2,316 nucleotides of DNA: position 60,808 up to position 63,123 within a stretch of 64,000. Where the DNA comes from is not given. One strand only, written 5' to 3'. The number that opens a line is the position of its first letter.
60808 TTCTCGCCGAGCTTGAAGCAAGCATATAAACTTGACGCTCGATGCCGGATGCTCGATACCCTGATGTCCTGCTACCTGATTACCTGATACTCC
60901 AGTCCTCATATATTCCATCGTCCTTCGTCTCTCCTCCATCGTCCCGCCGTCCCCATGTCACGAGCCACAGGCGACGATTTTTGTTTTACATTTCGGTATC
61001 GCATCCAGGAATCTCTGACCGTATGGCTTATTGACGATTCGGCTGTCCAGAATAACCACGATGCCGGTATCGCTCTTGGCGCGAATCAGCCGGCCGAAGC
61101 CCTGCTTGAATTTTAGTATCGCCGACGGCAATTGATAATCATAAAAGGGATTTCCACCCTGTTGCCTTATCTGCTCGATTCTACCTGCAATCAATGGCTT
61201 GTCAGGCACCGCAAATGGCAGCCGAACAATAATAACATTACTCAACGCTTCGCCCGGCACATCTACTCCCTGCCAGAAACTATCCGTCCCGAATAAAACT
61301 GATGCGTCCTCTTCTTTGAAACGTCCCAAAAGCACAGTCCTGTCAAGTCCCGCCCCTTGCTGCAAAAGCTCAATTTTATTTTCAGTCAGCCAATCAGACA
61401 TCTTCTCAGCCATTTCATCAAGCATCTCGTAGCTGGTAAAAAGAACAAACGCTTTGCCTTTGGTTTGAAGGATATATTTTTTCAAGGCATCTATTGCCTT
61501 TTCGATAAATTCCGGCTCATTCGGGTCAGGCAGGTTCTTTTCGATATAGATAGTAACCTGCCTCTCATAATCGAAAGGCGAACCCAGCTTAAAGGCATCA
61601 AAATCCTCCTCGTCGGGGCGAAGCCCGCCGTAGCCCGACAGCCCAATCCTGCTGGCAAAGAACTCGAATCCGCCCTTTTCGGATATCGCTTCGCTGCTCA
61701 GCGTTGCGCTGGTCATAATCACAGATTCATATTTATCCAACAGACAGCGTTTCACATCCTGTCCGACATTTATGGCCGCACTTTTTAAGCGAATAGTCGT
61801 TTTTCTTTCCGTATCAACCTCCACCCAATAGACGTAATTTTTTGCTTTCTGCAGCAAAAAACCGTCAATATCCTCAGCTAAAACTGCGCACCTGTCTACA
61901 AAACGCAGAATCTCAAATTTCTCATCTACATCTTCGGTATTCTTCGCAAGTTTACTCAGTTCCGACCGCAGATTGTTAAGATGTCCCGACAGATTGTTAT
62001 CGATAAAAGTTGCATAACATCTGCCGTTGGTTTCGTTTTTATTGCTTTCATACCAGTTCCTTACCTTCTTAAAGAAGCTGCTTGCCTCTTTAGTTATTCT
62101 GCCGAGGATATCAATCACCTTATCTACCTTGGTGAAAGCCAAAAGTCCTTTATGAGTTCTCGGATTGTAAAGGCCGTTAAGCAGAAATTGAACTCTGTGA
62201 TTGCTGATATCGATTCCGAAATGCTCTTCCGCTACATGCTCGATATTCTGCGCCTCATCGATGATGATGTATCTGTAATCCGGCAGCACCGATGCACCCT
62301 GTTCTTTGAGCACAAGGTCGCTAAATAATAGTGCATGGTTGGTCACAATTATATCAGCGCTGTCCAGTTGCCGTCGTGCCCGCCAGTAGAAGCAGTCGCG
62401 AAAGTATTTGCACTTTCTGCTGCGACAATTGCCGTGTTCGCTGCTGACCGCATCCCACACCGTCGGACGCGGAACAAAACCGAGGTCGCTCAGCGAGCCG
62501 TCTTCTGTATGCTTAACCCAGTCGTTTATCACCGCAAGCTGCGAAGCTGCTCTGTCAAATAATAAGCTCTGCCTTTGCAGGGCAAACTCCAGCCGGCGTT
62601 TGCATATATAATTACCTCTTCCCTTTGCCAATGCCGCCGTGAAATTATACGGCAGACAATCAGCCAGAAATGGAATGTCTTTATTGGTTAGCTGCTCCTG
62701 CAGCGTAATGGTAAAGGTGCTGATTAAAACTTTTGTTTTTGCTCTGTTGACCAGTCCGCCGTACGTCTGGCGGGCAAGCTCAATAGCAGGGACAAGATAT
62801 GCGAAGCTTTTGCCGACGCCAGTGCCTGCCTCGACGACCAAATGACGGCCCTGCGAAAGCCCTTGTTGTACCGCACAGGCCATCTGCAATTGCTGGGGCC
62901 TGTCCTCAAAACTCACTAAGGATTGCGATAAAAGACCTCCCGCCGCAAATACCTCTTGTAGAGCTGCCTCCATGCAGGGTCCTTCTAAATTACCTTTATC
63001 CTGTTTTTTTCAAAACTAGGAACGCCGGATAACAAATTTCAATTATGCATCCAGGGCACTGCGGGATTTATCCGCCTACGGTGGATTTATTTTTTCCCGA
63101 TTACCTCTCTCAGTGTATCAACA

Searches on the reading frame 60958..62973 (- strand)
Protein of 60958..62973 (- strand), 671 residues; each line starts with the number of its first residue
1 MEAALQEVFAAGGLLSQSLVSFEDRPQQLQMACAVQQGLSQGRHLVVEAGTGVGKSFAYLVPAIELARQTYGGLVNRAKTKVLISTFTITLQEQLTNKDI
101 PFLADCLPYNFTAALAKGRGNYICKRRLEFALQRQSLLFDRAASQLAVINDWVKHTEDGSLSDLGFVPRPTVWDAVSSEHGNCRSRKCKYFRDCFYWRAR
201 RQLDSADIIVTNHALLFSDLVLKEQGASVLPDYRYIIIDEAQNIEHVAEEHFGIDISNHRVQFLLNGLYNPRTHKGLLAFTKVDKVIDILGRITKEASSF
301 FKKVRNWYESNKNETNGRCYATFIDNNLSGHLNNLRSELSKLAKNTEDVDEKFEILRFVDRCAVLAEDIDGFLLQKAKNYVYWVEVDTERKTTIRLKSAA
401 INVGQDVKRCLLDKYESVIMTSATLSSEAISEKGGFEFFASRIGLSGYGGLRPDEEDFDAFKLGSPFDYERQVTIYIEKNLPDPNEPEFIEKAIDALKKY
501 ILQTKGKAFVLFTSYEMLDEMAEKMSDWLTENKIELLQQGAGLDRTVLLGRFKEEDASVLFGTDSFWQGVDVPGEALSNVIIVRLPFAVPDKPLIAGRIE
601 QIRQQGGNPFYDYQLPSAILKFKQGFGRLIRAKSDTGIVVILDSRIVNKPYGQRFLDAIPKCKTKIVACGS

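Call 11: search_protein_families(library=pfam, proteins=[window:60958-62973:-])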
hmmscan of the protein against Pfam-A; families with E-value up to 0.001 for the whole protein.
window:60958-62973:- (671 aa): 4 families
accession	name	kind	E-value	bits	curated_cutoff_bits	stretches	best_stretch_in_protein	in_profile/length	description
PF13307.12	Helicase_C_2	-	1.1e-47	162.6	25.3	1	499-661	3-169/170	Helicase C-terminal domain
PF00270.35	DEAD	-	1.4e-12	48.1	26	1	35-97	8-63/167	DEAD/DEAH box helicase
PF06733.21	DEAD_2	-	5.8e-08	33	21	1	188-260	100-171/172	DEAD_2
PF00271.37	Helicase_C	-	0.00035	21.2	23.5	0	494-589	3-96/110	Helicase conserved C-terminal domain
